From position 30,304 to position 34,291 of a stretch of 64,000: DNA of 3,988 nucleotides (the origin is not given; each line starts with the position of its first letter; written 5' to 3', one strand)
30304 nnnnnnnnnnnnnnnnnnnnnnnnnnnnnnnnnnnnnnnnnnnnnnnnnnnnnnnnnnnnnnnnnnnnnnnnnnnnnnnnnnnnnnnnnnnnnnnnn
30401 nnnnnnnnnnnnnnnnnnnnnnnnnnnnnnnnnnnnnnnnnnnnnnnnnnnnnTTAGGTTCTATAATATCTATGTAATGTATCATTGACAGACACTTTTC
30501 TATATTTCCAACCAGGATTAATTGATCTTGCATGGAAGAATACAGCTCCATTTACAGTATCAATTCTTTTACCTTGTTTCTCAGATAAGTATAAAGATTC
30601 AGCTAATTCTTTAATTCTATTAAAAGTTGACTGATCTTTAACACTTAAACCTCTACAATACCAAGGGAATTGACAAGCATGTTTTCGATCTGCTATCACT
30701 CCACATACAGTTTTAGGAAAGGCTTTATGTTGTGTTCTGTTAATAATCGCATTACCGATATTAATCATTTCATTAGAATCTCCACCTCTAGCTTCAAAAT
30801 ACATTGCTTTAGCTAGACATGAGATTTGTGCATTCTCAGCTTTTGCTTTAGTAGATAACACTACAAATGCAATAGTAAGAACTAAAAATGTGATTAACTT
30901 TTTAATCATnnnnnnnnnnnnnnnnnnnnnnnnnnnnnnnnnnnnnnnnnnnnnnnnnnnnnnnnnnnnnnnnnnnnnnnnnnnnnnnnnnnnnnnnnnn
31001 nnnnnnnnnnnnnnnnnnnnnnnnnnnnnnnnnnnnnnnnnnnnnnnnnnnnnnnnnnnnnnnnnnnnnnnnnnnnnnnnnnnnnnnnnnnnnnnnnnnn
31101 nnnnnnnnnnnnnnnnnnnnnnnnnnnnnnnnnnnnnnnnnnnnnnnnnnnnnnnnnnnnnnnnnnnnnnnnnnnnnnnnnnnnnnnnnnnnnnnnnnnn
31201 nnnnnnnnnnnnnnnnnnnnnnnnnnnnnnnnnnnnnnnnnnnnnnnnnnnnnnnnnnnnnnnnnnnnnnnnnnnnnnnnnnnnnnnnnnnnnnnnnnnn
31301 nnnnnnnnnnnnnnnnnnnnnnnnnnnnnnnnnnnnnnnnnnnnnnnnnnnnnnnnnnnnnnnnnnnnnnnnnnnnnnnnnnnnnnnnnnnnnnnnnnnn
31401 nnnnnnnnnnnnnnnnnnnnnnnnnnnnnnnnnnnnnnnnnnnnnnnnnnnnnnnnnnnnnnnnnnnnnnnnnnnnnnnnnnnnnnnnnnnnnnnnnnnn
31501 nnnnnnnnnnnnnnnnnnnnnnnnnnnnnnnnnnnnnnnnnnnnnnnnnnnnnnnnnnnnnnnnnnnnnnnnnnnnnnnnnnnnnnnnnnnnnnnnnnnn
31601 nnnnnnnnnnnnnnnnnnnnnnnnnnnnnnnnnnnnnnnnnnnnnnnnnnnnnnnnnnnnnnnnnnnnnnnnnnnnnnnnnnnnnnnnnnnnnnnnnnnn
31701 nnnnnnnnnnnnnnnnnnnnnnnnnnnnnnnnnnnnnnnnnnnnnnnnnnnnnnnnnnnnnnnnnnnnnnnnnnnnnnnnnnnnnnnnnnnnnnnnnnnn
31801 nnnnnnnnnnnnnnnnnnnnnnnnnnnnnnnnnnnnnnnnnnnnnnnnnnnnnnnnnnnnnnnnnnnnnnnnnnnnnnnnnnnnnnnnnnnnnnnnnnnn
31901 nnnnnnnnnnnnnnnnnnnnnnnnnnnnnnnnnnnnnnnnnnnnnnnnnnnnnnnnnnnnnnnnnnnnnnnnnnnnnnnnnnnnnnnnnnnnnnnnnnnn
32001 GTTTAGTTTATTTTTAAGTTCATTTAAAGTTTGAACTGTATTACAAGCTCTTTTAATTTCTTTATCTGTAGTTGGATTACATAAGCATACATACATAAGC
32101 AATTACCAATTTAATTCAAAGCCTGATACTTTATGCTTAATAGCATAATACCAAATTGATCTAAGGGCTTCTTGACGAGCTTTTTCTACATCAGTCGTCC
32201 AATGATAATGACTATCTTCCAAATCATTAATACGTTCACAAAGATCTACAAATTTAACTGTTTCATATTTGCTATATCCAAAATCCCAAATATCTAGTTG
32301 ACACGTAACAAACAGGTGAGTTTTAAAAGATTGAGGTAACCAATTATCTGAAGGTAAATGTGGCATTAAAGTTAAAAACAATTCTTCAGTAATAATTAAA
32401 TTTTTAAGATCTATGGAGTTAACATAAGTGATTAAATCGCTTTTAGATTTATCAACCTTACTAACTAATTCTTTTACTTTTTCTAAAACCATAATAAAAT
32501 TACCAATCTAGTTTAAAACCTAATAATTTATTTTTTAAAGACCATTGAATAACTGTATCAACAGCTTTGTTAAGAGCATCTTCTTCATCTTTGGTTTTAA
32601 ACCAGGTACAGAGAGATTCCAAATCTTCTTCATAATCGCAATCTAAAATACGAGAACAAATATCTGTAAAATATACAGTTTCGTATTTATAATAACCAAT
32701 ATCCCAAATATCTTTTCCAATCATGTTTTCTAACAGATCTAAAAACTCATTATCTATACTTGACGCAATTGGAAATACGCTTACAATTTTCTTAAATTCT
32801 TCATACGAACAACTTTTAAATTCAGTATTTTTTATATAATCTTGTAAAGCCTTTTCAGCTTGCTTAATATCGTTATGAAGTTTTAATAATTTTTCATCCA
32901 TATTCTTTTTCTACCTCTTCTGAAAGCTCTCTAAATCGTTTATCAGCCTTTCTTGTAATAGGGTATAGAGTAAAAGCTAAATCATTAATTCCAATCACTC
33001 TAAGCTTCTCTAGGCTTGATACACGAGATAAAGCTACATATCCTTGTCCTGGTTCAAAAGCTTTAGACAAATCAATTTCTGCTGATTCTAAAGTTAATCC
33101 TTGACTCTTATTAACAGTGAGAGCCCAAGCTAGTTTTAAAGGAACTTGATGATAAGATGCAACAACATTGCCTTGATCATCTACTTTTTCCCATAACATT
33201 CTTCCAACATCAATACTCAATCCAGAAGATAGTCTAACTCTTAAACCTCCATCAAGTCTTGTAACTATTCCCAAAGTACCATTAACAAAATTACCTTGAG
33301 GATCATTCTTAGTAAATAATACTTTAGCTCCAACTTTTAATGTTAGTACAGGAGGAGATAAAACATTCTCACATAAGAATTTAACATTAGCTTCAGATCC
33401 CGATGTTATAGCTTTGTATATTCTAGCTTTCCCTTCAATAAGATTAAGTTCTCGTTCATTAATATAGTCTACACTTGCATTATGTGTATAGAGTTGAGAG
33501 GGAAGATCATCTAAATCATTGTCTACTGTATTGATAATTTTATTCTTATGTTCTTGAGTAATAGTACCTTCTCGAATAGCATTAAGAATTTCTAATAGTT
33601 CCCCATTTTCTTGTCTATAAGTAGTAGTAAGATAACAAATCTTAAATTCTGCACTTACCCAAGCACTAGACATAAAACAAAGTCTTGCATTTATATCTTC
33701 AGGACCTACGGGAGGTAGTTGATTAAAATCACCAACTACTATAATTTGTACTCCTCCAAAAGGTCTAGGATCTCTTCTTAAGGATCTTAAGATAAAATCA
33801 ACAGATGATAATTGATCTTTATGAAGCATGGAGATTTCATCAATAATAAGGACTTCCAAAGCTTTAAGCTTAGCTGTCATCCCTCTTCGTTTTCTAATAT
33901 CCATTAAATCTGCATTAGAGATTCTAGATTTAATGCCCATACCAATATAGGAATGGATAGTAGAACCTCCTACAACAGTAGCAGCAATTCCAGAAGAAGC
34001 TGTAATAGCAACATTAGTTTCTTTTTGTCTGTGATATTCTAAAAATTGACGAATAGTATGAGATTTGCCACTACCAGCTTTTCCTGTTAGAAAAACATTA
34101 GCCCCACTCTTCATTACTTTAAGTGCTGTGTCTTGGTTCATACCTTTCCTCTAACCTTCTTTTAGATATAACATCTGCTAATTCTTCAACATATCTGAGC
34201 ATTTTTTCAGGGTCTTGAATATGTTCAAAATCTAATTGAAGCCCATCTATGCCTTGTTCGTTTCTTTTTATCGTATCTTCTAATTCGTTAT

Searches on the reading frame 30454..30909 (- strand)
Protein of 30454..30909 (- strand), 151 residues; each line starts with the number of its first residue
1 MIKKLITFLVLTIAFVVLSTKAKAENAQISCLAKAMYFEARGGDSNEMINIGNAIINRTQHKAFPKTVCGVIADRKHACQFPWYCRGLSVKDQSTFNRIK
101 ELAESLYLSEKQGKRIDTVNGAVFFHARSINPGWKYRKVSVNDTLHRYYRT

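Call 58: search_protein_families(library=phrogs, proteins=[window:30454-30909:-], max_evalue=0.00001)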
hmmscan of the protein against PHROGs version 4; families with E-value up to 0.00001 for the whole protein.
window:30454-30909:- (151 aa): 1 family
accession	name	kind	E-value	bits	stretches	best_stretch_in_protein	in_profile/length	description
phrog_938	-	lysis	6.5e-17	60.9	1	16-150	40-171/2185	endolysin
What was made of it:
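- On Holin: The nearest endolysin-like gene is at 30454..30909 (call 58).
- The nearest lysis-type gene in ME3 (30454..30909, endolysin PHROG) is 19 kb away (call 58).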

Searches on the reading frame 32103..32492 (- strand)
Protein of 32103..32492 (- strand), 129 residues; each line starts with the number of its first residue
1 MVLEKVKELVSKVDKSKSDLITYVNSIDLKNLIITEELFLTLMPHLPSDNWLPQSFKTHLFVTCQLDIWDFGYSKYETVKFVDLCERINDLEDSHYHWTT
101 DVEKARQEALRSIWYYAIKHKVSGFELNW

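Call 58: search_protein_families(library=phrogs, proteins=[window:32103-32492:-], max_evalue=0.00001)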
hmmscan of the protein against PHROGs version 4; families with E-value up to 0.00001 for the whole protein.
window:32103-32492:- (129 aa): 1 family
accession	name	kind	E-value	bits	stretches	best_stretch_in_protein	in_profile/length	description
phrog_29619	-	unknown function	1.2e-69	233.8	1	1-129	1-136/136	-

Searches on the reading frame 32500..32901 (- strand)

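Call 58: search_protein_families(library=phrogs, proteins=[window:32500-32901:-], max_evalue=0.00001)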
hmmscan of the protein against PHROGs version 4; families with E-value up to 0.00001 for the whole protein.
window:32500-32901:- (133 aa): 1 family
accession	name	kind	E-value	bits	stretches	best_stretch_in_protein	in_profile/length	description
phrog_29619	-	unknown function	1.8e-72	242.9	1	1-133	2-136/136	-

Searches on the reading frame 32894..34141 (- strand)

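Call 58: search_protein_families(library=phrogs, proteins=[window:32894-34141:-], max_evalue=0.00001)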
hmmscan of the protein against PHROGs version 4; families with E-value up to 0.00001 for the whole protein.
window:32894-34141:- (415 aa): 4 families
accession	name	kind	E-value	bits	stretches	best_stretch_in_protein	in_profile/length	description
phrog_325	-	DNA, RNA and nucleotide metabolism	3.3e-82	278.2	1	3-413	475-897/986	Dda-like helicase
phrog_30356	-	DNA, RNA and nucleotide metabolism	1.2e-36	127.2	1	3-321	8-328/823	helicase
phrog_4412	-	DNA, RNA and nucleotide metabolism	1.1e-26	94.5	1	2-210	334-522/743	exonuclease V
phrog_25471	-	unknown function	1e-07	33.2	1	5-112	13-138/162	-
